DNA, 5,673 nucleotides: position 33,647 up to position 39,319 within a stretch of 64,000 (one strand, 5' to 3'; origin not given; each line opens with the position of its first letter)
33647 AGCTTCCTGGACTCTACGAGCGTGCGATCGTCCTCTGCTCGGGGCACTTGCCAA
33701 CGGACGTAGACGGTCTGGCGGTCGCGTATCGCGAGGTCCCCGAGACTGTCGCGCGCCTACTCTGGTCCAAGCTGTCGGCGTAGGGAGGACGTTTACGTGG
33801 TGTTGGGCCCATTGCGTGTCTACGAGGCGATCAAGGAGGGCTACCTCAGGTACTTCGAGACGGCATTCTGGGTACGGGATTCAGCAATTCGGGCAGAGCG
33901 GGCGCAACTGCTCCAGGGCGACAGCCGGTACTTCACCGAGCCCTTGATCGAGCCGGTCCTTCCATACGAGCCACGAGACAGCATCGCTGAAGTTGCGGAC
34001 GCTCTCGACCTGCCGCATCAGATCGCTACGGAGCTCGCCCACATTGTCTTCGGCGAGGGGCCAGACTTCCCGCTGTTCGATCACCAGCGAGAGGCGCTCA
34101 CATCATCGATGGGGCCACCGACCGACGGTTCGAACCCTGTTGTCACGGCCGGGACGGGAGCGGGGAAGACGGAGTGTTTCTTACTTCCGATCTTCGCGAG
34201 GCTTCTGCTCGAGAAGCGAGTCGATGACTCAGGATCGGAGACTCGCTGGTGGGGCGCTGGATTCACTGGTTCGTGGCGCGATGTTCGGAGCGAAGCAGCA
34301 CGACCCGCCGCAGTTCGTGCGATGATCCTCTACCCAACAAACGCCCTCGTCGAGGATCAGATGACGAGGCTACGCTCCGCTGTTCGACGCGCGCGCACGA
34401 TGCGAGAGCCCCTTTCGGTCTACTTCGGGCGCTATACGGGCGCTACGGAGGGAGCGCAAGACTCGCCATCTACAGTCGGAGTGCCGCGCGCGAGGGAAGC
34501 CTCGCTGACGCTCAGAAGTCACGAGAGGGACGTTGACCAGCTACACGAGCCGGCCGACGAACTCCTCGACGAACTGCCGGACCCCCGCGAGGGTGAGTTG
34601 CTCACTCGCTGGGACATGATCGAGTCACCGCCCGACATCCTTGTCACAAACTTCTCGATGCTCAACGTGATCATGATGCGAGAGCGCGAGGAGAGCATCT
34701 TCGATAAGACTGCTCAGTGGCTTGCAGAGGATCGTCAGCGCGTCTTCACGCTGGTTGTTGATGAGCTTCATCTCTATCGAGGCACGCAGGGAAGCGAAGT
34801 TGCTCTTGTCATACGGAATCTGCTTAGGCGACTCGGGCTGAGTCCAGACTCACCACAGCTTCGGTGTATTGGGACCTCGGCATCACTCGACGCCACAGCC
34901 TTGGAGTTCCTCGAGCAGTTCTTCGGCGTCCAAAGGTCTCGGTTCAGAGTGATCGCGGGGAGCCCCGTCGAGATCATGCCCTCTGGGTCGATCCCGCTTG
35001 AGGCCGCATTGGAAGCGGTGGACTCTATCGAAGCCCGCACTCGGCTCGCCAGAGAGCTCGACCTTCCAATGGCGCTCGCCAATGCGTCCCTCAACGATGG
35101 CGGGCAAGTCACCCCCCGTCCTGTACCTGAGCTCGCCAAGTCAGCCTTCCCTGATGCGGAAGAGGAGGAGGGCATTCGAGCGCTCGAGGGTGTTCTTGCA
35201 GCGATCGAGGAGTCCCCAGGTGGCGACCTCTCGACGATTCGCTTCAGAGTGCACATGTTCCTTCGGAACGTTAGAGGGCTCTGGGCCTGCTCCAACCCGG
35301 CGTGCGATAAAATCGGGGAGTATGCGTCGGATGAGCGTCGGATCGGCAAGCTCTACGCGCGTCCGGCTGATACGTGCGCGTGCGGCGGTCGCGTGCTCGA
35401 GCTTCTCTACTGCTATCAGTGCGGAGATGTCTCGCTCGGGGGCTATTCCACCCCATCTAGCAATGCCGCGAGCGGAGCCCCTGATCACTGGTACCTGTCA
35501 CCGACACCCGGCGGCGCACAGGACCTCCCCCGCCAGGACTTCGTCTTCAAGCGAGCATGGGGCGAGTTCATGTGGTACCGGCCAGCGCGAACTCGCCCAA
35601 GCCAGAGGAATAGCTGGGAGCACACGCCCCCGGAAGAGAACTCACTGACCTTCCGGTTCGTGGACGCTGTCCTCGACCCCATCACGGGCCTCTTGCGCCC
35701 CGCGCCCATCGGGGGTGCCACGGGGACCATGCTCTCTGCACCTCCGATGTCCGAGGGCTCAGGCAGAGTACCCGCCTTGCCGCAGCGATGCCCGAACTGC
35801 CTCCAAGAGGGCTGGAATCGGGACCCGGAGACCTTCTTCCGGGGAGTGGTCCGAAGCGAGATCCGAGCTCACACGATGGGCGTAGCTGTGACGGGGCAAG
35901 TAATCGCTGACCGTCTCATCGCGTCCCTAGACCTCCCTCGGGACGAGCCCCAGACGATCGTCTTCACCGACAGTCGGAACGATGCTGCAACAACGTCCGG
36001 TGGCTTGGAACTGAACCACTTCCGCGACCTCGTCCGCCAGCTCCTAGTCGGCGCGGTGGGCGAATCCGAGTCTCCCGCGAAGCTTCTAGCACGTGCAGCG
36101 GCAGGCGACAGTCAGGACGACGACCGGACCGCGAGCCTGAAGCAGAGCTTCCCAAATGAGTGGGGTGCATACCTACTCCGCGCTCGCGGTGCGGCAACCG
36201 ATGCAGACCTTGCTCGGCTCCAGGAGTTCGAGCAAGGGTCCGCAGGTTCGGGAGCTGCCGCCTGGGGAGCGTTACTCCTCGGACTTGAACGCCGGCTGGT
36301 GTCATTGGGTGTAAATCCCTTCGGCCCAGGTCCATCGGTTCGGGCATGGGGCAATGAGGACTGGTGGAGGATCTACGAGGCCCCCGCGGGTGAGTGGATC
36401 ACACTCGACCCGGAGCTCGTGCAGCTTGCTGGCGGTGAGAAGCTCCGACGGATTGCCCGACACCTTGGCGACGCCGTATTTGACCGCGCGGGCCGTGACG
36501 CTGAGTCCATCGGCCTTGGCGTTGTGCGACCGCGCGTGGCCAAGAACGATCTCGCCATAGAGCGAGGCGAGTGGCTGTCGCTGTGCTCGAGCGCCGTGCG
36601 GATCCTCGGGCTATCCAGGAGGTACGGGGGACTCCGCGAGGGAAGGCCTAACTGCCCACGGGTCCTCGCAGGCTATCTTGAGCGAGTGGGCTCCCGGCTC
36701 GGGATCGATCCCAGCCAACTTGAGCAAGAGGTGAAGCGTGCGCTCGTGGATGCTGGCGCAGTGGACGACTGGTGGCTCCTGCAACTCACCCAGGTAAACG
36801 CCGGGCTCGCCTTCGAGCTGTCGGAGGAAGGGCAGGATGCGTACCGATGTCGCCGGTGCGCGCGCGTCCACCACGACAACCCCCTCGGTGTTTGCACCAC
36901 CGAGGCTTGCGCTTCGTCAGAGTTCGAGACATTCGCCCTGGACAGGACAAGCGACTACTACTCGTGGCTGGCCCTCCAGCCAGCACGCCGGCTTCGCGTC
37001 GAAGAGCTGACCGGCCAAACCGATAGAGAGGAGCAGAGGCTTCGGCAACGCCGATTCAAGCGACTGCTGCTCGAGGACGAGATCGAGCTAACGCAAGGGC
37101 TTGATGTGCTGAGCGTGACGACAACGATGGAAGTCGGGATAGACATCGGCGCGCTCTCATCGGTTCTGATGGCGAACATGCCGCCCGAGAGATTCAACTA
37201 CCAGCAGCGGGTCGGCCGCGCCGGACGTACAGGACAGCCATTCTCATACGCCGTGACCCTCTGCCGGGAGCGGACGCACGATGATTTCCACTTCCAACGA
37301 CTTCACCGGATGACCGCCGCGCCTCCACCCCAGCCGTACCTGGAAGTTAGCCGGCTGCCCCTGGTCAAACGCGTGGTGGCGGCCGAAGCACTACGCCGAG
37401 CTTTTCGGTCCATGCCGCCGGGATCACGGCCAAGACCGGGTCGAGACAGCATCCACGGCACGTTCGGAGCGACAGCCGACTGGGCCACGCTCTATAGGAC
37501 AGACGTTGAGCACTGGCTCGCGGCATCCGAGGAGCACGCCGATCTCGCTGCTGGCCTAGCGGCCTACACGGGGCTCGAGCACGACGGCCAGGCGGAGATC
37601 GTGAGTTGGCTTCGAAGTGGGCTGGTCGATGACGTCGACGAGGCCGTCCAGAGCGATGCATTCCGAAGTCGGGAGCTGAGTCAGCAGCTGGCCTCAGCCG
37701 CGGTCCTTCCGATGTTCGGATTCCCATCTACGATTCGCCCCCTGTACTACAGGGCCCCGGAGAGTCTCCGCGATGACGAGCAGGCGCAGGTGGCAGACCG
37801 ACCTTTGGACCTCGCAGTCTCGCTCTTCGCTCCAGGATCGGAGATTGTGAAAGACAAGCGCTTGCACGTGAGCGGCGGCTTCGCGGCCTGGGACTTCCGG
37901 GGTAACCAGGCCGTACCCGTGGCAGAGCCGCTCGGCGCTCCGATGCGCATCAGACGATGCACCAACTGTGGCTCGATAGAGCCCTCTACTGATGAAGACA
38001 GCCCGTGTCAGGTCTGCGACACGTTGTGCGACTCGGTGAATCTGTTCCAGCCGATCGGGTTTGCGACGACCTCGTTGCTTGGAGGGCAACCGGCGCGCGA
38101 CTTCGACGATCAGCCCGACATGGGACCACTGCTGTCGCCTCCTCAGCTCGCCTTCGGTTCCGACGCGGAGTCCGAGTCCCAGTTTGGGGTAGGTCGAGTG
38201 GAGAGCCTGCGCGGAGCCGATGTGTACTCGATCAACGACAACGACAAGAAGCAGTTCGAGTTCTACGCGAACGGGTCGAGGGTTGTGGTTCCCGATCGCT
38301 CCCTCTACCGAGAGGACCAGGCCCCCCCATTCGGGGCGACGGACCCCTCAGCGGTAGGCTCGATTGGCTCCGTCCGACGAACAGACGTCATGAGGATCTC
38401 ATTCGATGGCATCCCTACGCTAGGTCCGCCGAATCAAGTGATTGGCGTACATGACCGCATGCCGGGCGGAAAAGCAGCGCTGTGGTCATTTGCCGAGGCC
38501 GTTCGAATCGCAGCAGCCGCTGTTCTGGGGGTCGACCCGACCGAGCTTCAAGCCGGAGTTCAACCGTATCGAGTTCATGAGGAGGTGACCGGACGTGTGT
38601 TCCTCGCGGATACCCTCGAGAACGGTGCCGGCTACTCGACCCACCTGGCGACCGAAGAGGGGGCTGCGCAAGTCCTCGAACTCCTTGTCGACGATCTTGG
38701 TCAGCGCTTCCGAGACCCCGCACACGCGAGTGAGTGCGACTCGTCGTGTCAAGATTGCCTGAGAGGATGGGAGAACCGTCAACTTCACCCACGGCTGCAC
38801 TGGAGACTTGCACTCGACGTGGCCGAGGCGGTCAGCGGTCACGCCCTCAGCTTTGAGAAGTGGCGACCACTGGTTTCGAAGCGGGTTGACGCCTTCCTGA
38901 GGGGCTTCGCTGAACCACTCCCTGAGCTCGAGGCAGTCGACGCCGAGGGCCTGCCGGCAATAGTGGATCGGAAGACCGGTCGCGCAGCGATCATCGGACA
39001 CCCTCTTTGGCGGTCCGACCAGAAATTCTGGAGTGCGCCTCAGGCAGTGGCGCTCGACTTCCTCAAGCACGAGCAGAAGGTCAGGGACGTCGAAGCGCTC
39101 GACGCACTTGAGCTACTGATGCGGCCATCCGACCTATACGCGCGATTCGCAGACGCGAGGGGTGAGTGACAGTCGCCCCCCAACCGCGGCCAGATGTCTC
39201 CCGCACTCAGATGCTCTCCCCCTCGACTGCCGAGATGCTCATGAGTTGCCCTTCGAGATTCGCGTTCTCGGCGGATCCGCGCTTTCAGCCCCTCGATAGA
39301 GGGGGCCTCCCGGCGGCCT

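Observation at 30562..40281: Helicase-DUF1998 giant + 1073-aa partner + coupled Cas4-like nuclease: a Druantia-III / DISARM-class-2-like hybrid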

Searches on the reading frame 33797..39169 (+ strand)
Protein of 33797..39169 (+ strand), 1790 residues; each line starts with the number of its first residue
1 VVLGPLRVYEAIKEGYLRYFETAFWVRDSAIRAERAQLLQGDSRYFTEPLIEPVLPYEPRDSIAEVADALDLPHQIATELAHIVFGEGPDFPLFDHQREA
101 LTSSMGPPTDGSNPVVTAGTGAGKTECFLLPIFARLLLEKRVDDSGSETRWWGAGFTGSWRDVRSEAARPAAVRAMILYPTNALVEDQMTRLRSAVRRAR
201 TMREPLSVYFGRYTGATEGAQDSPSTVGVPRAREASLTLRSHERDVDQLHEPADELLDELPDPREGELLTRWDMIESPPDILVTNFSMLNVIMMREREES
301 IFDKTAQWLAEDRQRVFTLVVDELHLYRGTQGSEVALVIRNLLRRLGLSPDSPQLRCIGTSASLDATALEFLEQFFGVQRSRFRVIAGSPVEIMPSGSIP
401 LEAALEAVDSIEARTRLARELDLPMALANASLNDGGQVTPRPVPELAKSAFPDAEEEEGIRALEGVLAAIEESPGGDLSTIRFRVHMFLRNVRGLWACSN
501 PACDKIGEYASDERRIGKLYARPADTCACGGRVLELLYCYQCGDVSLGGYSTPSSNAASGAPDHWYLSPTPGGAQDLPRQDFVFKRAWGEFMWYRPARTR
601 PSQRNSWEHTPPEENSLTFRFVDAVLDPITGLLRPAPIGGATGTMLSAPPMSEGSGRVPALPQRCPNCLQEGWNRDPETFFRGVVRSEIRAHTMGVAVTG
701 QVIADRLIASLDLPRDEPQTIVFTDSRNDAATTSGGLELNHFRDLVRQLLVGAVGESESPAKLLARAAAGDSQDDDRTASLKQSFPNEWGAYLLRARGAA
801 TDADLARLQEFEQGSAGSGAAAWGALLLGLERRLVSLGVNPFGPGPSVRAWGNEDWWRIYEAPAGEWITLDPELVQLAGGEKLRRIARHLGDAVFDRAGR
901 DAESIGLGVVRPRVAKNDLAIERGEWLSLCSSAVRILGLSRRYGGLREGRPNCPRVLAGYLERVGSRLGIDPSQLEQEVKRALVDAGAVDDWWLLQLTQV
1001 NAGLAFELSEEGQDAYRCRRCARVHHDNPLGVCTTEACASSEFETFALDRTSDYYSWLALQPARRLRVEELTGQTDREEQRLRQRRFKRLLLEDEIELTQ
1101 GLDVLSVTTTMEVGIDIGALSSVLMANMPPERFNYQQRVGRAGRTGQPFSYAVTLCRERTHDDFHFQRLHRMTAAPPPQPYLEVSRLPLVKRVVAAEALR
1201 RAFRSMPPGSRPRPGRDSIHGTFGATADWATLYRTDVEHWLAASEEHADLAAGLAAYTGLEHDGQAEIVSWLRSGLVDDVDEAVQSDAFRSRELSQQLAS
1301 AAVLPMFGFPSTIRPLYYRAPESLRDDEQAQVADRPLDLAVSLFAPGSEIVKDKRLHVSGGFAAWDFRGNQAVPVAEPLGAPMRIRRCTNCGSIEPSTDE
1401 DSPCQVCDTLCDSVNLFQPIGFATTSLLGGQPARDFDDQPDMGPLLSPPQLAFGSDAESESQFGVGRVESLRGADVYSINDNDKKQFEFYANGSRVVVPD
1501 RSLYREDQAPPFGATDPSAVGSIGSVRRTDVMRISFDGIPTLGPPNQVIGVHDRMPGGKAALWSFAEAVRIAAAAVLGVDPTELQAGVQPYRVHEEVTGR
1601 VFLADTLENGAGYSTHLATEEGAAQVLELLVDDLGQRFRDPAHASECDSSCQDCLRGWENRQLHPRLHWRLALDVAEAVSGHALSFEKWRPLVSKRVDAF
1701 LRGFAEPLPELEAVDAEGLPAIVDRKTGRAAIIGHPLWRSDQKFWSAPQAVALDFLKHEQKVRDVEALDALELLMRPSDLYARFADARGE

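Call 3: search_protein_families(library=pfam, proteins=[window:33797-39169:+], max_evalue=0.01)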
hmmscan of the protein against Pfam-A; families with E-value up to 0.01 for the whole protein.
window:33797-39169:+ (1790 aa): 3 families
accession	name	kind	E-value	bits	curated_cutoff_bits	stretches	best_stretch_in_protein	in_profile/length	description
PF00270.35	DEAD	-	3.1e-14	53.5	26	2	96-197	3-70/167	DEAD/DEAH box helicase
PF00271.37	Helicase_C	-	4.5e-09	37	23.5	1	1063-1146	38-110/110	Helicase conserved C-terminal domain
PF09369.15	MZB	-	7e-06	27.1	24.2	1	1566-1655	2-80/80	MrfA Zn-binding domain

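Call 4: search_protein_families(library=padloc, proteins=[window:33797-39169:+], max_evalue=0.01)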
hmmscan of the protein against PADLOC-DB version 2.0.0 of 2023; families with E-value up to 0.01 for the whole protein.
window:33797-39169:+ (1790 aa): 30 families (the best 25 are shown)
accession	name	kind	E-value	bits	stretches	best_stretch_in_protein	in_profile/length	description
PDLC00015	DruE2|DruE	-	0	1441.7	1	5-1786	5-1882/1887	SNF2 family N-terminal domain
PDLC00051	DruE4|DruE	-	0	1393.4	1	4-1787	5-1826/1829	SNF2 family N-terminal domain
PDLC00014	DruE2|DruE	-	0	1360.3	1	5-1785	4-1924/1928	SNF2 family N-terminal domain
PDLC00013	DruE1|DruE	-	1.1e-171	571.9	4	1005-1677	973-1674/1776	SNF2 family N-terminal domain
PDLC00037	DruE3|DruE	-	1.4e-110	369.2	4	41-762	46-680/2055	SNF2 family N-terminal domain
PDLC00035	DruE3|DruE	-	3e-83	278.4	4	264-547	208-497/1460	SNF2 family N-terminal domain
PDLC00036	DruE3|DruE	-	6.5e-67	223.7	3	37-550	37-466/2023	SNF2 family N-terminal domain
PDLC02896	DpdJ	-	1.8e-21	73.6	2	170-397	214-444/1487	DpdJ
PDLC03960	SngC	-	1.3e-15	55.2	2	111-198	40-98/720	-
PDLC02503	BrxHI|BrxHII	-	1.4e-11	41.4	1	1104-1146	301-343/698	BrxHI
PDLC02893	DpdJ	-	1.3e-09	34.6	2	278-377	348-435/876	DpdJ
PDLC02569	DrmA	-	1.3e-09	34.4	1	1089-1166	817-893/1095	DrmA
PDLC02570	DrmA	-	2.8e-08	30.6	1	1101-1173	581-651/851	DrmA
PDLC02872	DpdF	-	4.3e-08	30.1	1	1064-1149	419-499/859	DpdF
PDLC03928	PsyrT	-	4.2e-07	26.6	1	1088-1184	279-370/689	-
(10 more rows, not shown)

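Call 59: search_solved_structures(query=window:33797-39166:+, max_evalue=0.001)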
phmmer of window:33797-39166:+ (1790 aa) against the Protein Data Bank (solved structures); distinct sequences matched with E-value up to 0.001: 3.
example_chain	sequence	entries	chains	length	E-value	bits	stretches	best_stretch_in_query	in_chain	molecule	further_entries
9wae_A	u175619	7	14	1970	4.5e-140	471.6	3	415-1363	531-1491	Helicase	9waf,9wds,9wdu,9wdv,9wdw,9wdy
9tu7_Y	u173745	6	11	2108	5.4e-45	156.4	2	258-548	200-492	DEAD/DEAH box helicase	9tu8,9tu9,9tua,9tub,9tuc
6znp_A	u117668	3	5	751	4.7e-06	27.3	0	307-366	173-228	Uncharacterized ATP-dependent helicase YprA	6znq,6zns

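Call 94: search_protein_families(library=ncbifam, proteins=[window:33797-39166:+], max_evalue=0.001)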
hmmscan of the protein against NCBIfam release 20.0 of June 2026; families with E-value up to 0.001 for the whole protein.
window:33797-39166:+ (1790 aa): 11 families
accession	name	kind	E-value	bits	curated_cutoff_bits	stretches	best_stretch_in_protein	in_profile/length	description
NF041067.1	DpdJ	equivalog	8.9e-21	73.3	800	1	268-397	319-437/1482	protein DpdJ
TIGR03817.1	DECH_helic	hypoth_equivalog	3.1e-19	68.7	874.1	3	1098-1166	325-393/742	helicase/secretion neighborhood putative DEAH-box helicase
NF041063.1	DpdF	equivalog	6.1e-07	28.4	550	0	1061-1156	398-482/813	protein DpdF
NF053636.1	DDHlcsCsdAPsy1082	equivalog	5.1e-06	25.3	890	0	1102-1157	294-348/512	DEAD/DEAH box helicase CsdA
TIGR04121.1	DEXH_lig_assoc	equivalog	1.5e-05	23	850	0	275-366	111-186/804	ligase-associated DNA damage response DEXH box helicase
NF008394.0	PRK11192.1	equivalog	2.4e-05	23.3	507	0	1102-1173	298-366/441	ATP-dependent RNA helicase SrmB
TIGR03158.1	cas3_cyano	exception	0.00014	21.1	69.1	0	153-196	24-63/357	type I-D CRISPR-associated helicase Cas3'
NF003419.0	PRK04837.1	equivalog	0.00027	19.8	588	0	1088-1148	294-353/424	ATP-dependent RNA helicase RhlB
NF053711.1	RNA_heli_RhlE1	exception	0.00039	19.3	750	0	1101-1148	294-341/434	RNA helicase RhlE1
NF010337.0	PRK13766.1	equivalog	0.00057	18.1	610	0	1065-1166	390-487/781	Hef nuclease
NF053631.1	RNA_helic_CshA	equivalog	0.0006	18.8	646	0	1100-1162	286-347/434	degradosome RNA helicase CshA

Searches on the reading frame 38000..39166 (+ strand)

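Call 84: search_protein_families(library=pfam, proteins=[window:38000-39166:+], max_evalue=1)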
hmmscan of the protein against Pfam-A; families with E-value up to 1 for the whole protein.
window:38000-39166:+ (389 aa): 1 family
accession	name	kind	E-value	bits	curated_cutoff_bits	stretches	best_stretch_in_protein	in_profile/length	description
PF09369.15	MZB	-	2.1e-06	28.8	24.2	1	165-254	2-80/80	MrfA Zn-binding domain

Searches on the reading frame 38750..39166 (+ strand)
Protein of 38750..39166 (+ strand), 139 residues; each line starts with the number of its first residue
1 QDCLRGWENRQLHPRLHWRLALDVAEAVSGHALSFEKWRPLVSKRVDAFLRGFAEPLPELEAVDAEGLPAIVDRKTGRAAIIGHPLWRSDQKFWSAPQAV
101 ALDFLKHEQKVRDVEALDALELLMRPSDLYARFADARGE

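Call 84: search_protein_families(library=pfam, proteins=[window:38750-39166:+], max_evalue=1)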
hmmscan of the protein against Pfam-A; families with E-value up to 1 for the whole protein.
window:38750-39166:+ (139 aa): 1 family
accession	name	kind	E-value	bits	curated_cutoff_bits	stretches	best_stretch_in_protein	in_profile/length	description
PF15710.10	Brme1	-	0.21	10.8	27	1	77-124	539-583/699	Break repair meiotic recombinase recruitment factor 1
